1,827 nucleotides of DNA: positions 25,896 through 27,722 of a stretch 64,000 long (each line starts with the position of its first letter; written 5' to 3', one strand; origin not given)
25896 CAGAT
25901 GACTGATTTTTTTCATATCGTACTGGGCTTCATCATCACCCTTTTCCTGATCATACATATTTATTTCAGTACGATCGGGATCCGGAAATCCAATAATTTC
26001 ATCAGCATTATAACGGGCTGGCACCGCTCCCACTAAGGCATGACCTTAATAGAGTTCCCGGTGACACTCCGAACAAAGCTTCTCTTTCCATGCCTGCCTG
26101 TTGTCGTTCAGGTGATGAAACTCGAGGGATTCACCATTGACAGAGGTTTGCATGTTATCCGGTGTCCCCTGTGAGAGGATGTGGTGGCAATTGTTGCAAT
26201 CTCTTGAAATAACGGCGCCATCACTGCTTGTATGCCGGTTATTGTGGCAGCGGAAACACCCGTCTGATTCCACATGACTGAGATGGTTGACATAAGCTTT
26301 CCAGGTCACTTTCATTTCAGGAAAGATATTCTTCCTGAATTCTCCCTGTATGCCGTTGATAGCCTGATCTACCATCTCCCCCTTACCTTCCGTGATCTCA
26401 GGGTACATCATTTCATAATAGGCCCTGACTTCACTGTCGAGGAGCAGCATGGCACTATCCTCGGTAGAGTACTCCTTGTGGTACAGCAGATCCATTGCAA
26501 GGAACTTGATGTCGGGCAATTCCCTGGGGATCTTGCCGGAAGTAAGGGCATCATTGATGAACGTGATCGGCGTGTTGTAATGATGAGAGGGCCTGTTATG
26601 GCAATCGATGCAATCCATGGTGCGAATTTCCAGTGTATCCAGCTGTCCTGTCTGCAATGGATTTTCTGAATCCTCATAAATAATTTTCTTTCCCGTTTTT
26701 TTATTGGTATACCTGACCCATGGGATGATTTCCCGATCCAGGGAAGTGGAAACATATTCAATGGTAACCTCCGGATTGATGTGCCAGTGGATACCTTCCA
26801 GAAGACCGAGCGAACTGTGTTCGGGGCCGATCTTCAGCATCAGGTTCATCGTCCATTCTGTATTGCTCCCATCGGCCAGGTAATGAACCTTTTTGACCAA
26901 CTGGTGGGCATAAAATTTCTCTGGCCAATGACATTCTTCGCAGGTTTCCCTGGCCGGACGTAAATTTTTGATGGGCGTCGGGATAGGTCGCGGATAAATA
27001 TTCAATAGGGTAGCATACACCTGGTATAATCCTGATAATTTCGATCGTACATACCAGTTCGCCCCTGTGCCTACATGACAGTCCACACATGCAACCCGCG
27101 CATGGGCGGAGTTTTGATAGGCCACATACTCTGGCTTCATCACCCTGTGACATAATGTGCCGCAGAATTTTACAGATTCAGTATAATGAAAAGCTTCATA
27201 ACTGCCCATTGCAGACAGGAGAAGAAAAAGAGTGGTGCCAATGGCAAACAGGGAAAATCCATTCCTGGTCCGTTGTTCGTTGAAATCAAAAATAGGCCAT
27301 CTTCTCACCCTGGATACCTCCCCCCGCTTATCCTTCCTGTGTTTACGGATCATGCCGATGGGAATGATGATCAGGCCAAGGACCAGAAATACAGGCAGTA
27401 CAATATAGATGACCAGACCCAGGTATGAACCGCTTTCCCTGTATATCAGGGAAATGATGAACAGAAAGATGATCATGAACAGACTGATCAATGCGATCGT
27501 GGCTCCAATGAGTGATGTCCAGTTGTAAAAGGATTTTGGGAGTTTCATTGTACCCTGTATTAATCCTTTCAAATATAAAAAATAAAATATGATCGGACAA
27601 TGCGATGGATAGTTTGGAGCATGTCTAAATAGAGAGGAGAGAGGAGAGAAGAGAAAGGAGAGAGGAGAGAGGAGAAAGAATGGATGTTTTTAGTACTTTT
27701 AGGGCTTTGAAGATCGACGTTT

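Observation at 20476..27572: FNR-linked multihaem cytochrome / beta-barrel / cytochrome b cluster resembling an extracellular or periplasmic electron conduit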

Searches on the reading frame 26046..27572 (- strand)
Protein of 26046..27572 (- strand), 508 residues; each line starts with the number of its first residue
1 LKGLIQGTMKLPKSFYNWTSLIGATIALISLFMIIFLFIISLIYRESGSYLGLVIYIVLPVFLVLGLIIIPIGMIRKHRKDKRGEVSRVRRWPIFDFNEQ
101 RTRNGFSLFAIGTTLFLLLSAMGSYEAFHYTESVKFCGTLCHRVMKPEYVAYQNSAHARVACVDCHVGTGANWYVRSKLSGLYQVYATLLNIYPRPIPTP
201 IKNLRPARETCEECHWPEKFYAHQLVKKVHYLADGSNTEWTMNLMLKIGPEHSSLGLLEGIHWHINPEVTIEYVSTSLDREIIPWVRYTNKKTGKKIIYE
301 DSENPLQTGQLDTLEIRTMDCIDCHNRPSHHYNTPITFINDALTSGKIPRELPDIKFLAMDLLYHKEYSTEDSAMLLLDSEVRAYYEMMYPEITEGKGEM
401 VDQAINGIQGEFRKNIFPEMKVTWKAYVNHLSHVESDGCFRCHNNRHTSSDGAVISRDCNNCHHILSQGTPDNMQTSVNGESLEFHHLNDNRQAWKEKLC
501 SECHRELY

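Call 3: search_protein_families(library=pfam, proteins=[window:26046-27572:-], max_evalue=0.1)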
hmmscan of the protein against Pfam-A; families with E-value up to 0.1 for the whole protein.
window:26046-27572:- (508 aa): 6 families
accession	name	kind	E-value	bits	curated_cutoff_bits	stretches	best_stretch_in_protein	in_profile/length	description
PF03264.19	Cytochrom_NNT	-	5.1e-13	49.6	24.1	1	110-191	12-97/174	NapC/NirT cytochrome c family, N-terminal region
PF14537.11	Cytochrom_c3_2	-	2e-05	25.4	25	1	433-506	2-66/79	Cytochrome c3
PF02085.21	Cytochrom_CIII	-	0.00062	20.5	22.9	1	422-506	17-84/101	Class III cytochrome C family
PF14522.11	Cytochrome_C7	-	0.0026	18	24.8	0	429-464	34-67/67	Cytochrome c7 and related cytochrome c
PF02335.20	Cytochrom_C552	-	0.0062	16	24.1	1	138-167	221-252/438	Cytochrome c552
PF23244.1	VWF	-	0.079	13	27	0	450-462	4-16/28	Von Willebrand factor-like domain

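Call 4: search_protein_families(library=ncbifam, proteins=[window:26046-27572:-], max_evalue=0.1)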
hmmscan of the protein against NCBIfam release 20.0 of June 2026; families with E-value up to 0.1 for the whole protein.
window:26046-27572:- (508 aa): 5 families
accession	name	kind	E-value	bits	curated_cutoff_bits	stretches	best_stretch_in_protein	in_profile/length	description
TIGR03153.1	cytochr_NrfH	equivalog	4.7e-12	46.1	134.2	1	113-215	6-109/138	cytochrome c nitrite reductase small subunit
NF047727.1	4hemeCytCCctA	equivalog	7e-06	26.1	180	1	433-505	34-105/109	tetraheme c-type cytochrome CctA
NF011606.0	PRK15032.1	equivalog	0.001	18.3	455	1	108-191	20-106/390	pentaheme c-type cytochrome TorC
TIGR02162.1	torC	equivalog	0.0043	16.4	478.2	1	123-190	33-105/387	pentaheme c-type cytochrome TorC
TIGR02161.1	napC_nirT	subfamily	0.005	16.8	310.6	1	118-190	29-106/185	periplasmic nitrate (or nitrite) reductase c-type cytochrome, NapC/NirT family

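Call 9: search_solved_structures(query=window:26046-27572:-, max_evalue=1)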
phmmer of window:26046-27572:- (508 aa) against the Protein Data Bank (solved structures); distinct sequences matched with E-value up to 1: 5.
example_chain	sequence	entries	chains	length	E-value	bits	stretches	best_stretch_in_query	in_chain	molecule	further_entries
2j7a_C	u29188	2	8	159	8.9e-06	28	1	98-217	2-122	CYTOCHROME C QUINOL DEHYDROGENASE NRFH | NAPC/NIRT CYTOCHROME C FAMILY PROTEIN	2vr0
1m1p_A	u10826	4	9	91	0.009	18.1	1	433-505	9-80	Small tetraheme cytochrome c | Periplasmic tetraheme cytochrome c CctA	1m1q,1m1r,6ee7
2k3v_A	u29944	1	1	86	0.028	16.5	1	433-504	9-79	Tetraheme cytochrome c-type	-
2m67_A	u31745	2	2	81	0.45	12.5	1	9-78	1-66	MerF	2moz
6hr0_A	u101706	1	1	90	0.94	11.4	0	433-504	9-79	Cytochrome C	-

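Call 23: find_homologous_proteins(query=window:26046-27548:-, max_evalue=0.001)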
Query window:26046-27548:- (500 aa): 7999 proteins with E <= 0.001 among 8000 candidates; the best 120 are listed.
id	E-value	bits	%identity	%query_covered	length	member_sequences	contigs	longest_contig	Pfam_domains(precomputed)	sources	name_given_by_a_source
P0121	0.0e+0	1176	99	100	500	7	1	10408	PF14537.12,PF03264.20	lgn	-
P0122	2.4e-295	998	81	100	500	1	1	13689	PF14537.12,PF03264.20,PF02085.22,PF14522.12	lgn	-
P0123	4.4e-238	809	65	100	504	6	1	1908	PF03264.20,PF02085.22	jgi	jgi:hypothetical protein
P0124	1.2e-236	805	66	100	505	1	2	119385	PF03264.20,PF02085.22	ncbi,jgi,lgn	-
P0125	1.9e-235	801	65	100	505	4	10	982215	PF03264.20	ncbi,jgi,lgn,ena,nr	ncbi:MAG TPA: NapC/NirT family cytochrome c [Bacteroidales bacterium]|nr:NapC/NirT family cytochrome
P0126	5.1e-234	796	65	100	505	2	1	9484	PF03264.20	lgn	-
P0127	2.1e-233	794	65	100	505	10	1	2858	PF14537.12,PF03264.20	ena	-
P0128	3.3e-233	793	64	100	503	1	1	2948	PF14537.12,PF03264.20,PF14522.12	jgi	jgi:hypothetical protein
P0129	4.6e-233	793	63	100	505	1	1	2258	PF03264.20,PF14522.12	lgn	-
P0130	5.6e-233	792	65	100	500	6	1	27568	PF14537.12,PF03264.20,PF14522.12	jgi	-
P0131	5.7e-233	792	65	100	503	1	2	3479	PF03264.20,PF14522.12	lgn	-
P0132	1.7e-232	791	65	100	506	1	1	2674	PF14537.12,PF03264.20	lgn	-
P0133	3.7e-232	790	65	100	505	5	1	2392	PF03264.20,PF14522.12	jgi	jgi:hypothetical protein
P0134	4.6e-232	789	64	100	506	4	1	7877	PF03264.20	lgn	-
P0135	9.8e-232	788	64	100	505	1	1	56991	PF03264.20,PF14522.12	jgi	jgi:hypothetical protein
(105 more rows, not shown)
